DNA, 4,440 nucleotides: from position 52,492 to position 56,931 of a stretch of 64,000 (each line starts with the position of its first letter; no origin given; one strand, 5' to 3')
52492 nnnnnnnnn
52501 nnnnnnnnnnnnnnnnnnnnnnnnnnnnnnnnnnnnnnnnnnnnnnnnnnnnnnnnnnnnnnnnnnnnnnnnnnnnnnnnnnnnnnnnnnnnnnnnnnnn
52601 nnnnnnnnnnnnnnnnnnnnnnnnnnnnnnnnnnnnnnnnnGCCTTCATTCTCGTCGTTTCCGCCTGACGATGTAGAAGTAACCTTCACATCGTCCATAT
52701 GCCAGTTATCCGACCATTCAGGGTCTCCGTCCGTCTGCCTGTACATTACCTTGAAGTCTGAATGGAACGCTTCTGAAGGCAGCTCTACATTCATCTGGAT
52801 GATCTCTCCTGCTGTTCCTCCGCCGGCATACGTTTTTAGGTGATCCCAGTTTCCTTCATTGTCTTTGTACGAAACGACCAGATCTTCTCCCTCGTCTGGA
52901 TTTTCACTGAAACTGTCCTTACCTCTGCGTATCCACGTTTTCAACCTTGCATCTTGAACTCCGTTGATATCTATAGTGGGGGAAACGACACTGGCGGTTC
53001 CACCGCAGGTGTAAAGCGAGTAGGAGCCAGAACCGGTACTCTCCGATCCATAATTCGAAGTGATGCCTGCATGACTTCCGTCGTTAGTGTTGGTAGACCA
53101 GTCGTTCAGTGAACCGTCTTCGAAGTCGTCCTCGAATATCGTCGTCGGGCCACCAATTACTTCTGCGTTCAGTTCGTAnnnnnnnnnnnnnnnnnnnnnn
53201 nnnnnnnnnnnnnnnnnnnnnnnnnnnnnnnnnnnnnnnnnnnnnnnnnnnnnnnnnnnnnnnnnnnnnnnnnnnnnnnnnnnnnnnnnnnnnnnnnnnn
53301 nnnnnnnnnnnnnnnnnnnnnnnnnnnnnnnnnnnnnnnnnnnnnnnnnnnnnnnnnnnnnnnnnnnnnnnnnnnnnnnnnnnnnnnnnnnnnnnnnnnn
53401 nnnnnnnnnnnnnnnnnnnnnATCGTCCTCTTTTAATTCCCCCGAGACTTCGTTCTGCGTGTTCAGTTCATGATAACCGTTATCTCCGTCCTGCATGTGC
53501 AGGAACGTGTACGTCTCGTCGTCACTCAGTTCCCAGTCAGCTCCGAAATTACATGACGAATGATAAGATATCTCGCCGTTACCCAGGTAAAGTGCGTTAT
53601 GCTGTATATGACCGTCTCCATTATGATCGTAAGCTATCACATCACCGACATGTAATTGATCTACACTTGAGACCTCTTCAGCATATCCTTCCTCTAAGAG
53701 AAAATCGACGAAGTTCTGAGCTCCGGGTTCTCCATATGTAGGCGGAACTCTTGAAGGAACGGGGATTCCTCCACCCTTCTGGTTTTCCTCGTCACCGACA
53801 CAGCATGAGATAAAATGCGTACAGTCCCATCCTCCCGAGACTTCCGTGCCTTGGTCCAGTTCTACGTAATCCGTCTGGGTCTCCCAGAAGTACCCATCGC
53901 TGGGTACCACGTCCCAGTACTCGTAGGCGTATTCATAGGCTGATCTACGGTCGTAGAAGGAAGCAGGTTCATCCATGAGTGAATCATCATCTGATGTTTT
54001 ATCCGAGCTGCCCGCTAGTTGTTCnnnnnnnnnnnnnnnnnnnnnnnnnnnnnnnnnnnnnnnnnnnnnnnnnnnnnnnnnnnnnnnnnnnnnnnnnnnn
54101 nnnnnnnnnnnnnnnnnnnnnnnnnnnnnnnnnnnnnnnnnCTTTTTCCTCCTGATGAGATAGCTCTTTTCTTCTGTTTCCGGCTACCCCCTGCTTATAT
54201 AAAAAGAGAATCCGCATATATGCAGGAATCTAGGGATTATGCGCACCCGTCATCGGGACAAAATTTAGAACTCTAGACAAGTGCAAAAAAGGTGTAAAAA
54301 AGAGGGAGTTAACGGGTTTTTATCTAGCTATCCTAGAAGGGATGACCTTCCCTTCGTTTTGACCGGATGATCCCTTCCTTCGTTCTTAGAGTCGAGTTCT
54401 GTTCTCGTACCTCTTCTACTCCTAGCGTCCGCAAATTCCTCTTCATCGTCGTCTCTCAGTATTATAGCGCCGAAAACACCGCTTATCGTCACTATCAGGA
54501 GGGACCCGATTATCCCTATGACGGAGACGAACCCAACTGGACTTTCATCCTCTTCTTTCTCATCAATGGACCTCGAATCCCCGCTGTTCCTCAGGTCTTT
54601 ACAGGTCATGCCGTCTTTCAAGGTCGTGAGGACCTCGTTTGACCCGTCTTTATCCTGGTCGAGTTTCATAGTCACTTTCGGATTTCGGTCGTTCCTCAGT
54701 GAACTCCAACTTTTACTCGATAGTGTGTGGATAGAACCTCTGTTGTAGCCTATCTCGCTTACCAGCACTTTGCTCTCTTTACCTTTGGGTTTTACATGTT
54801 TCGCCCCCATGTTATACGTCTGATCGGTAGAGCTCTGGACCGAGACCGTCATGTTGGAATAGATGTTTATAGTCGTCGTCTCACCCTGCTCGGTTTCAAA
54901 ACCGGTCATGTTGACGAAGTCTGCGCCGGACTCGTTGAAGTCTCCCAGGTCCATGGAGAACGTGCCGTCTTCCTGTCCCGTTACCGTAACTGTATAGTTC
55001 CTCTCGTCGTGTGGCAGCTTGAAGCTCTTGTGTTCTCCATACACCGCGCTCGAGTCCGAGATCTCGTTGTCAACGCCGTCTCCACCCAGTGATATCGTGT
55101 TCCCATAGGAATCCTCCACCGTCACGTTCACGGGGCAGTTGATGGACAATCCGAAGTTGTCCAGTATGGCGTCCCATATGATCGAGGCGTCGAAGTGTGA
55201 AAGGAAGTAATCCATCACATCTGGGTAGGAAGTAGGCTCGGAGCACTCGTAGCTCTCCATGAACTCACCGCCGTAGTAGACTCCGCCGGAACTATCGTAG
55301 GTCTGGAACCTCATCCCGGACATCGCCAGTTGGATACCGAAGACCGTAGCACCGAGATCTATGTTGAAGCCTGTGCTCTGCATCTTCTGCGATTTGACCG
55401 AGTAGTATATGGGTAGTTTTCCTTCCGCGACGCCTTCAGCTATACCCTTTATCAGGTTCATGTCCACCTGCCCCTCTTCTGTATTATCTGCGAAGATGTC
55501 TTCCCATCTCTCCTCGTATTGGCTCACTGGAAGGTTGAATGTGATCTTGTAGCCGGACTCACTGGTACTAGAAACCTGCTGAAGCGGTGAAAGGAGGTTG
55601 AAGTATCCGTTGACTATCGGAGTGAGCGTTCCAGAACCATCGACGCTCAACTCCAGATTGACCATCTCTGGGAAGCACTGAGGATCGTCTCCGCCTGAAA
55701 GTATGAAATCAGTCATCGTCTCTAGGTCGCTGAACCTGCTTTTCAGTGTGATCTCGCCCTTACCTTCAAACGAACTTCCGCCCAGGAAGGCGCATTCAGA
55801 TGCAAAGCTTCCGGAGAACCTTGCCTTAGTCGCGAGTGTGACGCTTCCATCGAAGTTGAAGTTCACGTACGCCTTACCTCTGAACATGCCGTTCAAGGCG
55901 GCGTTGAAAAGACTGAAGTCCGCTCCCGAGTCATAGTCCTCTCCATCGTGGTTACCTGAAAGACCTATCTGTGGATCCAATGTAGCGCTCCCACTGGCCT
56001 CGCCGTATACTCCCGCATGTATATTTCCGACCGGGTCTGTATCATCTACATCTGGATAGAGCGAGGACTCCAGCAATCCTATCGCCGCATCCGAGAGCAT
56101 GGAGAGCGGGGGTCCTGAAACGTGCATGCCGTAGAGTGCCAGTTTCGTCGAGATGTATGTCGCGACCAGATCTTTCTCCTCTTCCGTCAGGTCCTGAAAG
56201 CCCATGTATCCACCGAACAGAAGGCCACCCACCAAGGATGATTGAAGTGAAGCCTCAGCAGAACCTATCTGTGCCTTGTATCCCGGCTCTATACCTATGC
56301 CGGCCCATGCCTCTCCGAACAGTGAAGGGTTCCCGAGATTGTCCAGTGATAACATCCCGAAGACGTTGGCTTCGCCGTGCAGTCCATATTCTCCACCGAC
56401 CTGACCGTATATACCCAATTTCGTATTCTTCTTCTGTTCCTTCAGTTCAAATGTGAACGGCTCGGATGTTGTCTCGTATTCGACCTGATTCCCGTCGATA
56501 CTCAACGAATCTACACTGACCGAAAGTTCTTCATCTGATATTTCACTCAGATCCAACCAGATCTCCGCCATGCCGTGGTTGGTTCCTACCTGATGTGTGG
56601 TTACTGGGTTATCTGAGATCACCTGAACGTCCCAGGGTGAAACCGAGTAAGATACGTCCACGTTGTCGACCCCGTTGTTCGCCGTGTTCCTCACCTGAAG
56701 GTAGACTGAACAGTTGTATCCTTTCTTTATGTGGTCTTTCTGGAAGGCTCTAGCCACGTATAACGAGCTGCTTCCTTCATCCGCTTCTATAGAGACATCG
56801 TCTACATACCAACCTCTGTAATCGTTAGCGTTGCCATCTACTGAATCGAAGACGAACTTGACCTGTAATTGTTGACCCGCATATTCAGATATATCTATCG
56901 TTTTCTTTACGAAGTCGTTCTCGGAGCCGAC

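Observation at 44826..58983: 14-kb cluster of three giant acidic surface proteins built from an unassigned ~165-aa repeat, PKD domains, hydrolase heads and a lamin-tail domain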

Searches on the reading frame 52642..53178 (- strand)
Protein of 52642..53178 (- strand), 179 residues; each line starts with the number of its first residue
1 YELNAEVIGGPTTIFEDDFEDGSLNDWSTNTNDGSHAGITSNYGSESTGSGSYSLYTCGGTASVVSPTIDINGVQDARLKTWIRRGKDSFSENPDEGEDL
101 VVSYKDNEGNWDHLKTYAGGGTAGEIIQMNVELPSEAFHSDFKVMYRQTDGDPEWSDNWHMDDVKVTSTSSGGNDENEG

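Call 9: search_protein_families(library=pfam, proteins=[window:52642-53178:-], max_evalue=1)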
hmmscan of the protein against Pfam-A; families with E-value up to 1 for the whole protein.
window:52642-53178:- (179 aa): 2 families
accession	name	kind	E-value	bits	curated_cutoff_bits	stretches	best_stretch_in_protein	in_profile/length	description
PF21471.3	Reelin_subrepeat-B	-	9.3e-05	22.6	27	1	70-166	31-126/127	Reelin subrepeat B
PF02018.23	CBM_4_9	-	0.0046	17.8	25.9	1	14-115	4-99/136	Carbohydrate binding domain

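Call 77: search_protein_families(library=ncbifam, proteins=[window:52642-53178:-], max_evalue=1)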
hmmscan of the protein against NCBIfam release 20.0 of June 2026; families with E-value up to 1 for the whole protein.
window:52642-53178:- (179 aa): 1 family
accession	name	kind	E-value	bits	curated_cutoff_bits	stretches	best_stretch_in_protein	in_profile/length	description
NF033675.1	NTTRR-F1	subfamily_domain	0.025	14.7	70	1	14-88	6-72/155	NTTRR-F1 domain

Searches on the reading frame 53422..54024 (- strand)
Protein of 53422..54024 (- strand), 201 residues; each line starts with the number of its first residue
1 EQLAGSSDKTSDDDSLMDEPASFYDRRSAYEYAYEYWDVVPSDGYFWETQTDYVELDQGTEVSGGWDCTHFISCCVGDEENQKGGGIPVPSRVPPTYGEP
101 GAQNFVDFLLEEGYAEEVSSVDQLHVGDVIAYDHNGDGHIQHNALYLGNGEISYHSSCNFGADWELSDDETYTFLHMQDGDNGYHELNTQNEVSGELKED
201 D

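Call 9: search_protein_families(library=pfam, proteins=[window:53422-54024:-], max_evalue=1)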
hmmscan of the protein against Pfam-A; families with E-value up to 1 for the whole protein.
window:53422-54024:- (201 aa): 2 families
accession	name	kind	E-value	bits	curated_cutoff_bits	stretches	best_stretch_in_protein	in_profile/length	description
PF12671.13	Amidase_6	-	2.3e-11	44.5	23.2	2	24-83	2-42/163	Putative amidase domain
PF00877.26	NLPC_P60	-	0.0018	18.6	23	1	115-153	42-78/105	NlpC/P60 family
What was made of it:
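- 53566..53955 (-): B residues 63-192: Amidase_6 (NlpC/P60-type) domain with Cys107, His181 and His194. PF12671 at 44.5 bits against cut-off 23.2 (call 9).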

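Call 24: search_solved_structures(query=window:53422-54024:-, max_evalue=1, show_alignments=2)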
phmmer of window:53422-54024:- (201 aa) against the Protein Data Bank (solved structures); distinct sequences matched with E-value up to 1: 2.
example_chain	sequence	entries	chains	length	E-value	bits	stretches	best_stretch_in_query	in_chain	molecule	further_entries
7cfl_A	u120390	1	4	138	0.34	13.7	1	123-157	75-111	Putative cell wall hydrolase phosphatase-associated protein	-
3h41_A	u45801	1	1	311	0.92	12.3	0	122-154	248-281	NLP/P60 family protein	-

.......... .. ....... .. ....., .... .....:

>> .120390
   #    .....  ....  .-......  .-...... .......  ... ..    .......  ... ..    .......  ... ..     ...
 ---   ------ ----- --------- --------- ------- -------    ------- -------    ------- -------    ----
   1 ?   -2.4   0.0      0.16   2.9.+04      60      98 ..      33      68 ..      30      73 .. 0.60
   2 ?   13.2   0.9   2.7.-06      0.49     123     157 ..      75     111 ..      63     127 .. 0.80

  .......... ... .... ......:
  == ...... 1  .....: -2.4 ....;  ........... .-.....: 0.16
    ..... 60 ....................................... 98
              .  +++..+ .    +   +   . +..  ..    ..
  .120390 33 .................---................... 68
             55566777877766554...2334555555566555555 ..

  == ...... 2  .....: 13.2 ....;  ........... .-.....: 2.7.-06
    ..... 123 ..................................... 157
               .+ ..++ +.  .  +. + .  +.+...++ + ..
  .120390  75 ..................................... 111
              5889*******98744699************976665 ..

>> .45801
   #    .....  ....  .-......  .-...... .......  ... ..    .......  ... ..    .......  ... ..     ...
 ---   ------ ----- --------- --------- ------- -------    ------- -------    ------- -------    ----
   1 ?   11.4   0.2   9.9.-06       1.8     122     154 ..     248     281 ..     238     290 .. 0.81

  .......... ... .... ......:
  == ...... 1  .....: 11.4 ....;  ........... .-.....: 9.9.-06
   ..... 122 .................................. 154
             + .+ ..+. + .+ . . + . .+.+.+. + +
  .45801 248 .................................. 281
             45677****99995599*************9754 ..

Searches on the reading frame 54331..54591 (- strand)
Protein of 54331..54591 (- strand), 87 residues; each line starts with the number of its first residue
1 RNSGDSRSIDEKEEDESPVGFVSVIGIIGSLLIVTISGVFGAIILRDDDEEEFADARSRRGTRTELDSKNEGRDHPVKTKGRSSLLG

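Call 77: search_protein_families(library=ncbifam, proteins=[window:54331-54591:-], max_evalue=1)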
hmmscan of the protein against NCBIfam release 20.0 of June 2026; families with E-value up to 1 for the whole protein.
seq(87 aa): 1 family
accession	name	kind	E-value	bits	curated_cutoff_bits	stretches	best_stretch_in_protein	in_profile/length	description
NF008528.1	PRK11463.1-2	subfamily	0.023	14.7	40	1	19-57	16-54/109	FxsA family membrane protein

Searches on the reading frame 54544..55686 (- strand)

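Call 9: search_protein_families(library=pfam, proteins=[window:54544-55686:-], max_evalue=1)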
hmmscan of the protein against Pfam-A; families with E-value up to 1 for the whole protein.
window:54544-55686:- (381 aa): 1 family
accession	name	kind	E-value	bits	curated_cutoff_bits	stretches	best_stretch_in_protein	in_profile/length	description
PF09134.16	Invasin_D3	-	0.63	11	33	0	186-243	24-76/98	Invasin, domain 3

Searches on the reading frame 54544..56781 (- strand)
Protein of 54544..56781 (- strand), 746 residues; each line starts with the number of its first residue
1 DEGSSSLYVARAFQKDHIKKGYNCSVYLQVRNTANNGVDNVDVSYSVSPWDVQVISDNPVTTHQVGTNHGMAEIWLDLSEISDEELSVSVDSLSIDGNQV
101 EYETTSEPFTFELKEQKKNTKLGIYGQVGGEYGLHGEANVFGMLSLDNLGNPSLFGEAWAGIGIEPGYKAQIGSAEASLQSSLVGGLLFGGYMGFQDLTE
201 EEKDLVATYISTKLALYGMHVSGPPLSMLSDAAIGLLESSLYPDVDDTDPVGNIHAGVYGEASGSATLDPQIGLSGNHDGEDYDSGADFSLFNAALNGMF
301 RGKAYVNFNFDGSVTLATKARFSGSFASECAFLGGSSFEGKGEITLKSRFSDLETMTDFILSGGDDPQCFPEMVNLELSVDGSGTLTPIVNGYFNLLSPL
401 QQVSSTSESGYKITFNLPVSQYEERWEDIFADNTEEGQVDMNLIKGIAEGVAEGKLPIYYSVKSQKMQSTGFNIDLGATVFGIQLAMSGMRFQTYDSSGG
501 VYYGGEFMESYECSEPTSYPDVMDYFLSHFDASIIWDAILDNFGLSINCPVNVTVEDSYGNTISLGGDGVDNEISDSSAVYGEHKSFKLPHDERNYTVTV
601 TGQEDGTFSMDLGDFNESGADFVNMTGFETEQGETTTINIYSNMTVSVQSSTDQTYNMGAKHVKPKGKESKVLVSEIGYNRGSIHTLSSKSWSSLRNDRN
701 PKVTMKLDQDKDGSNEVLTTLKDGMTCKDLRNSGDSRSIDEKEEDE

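Call 29: find_homologous_proteins(query=window:54544-56781:-, max_evalue=0.001)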
Query window:54544-56781:-: 8000 candidates shared short words with the query, none scored E <= 0.001.

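Call 61: predict_structure(protein=window:54544-56781:-)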
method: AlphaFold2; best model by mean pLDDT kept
length: 746 residues; sequences in the alignment: 1
mean_pLDDT: 33.5   pTM: 0.24
mean pLDDT of the five models: 33.5, 29.9, 26.3, 25.9, 24.7
residues with pLDDT >= 90: 0; 70-90: 0; 50-70: 42; < 50: 704
segments of 3 or more residues with pLDDT < 50: 1-551, 566-590, 604-627, 650-746
pLDDT, mean of each block of 10 residues (from residue 1): 34 42 40 45 35 34 34 39 39 32 29 36 35 30 32 30 25 27 35 38 41 33 30 31 30 25 25 28 31 32 27 25 26 26 26 33 34 36 31 26 27 36 37 32 38 32 25 25 28 27 27 26 30 31 31 56 42 27 36 57 49 41 45 56 51 38 28 28 28 29 27 31 35 35 33
secondary structure, 60 per line:
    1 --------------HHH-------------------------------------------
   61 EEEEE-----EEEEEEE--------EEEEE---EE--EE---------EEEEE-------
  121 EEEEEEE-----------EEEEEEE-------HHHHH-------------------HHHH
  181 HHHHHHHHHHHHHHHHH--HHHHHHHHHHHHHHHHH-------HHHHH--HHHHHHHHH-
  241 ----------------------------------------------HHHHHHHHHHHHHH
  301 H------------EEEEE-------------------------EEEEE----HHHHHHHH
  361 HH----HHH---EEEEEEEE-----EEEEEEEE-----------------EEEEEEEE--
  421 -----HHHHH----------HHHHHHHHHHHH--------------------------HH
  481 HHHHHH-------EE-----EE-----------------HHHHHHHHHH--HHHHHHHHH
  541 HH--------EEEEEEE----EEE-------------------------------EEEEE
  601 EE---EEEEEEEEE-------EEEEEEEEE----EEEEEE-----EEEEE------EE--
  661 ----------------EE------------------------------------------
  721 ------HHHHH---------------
elements in order (helices of 4 or more, strands of 3 or more residues): E61-65 E71-77 E86-90 E109-113 E121-127 E139-145 H153-157 H177-197 H200-216 H224-228 H231-239 H287-301 E314-318 E344-348 H353-362 E373-380 E386-393 E411-418 H426-430 H441-452 H479-486 H520-529 H532-542 E551-557 E562-564 E596-602 E606-614 E622-630 E635-640 E646-650 H727-731
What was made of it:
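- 54544..56778 (-): C residues 736-1480: orphan membrane-proximal region. It is glycine-rich and predicted to mix strands and helices. No family was found. AF2 pLDDT 33 (call 61).
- Tried and rejected: The single-sequence AF2 model has pLDDT 33.5 and is unusable (call 61), so no fold search was attempted.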

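Call 62: find_related_loci(query=window:54544-56781:-, collection=metagenome_contigs, flank=3000)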
Query window:54544-56781:- (746 aa) in metagenome_contigs; peptide patterns used: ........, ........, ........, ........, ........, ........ (x = any residue, [..] = any of these).
47 stretches matched a pattern, but none encodes a relative of the query by tblastn (E <= 1e-3).

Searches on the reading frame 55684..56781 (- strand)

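Call 9: search_protein_families(library=pfam, proteins=[window:55684-56781:-], max_evalue=1)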
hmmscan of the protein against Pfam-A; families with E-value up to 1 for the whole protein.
window:55684-56781:- (366 aa): 1 family
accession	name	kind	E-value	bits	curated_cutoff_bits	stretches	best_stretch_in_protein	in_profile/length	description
PF13576.12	Pentapeptide_3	-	0.24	12.1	27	1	307-340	3-35/48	Pentapeptide repeats (9 copies)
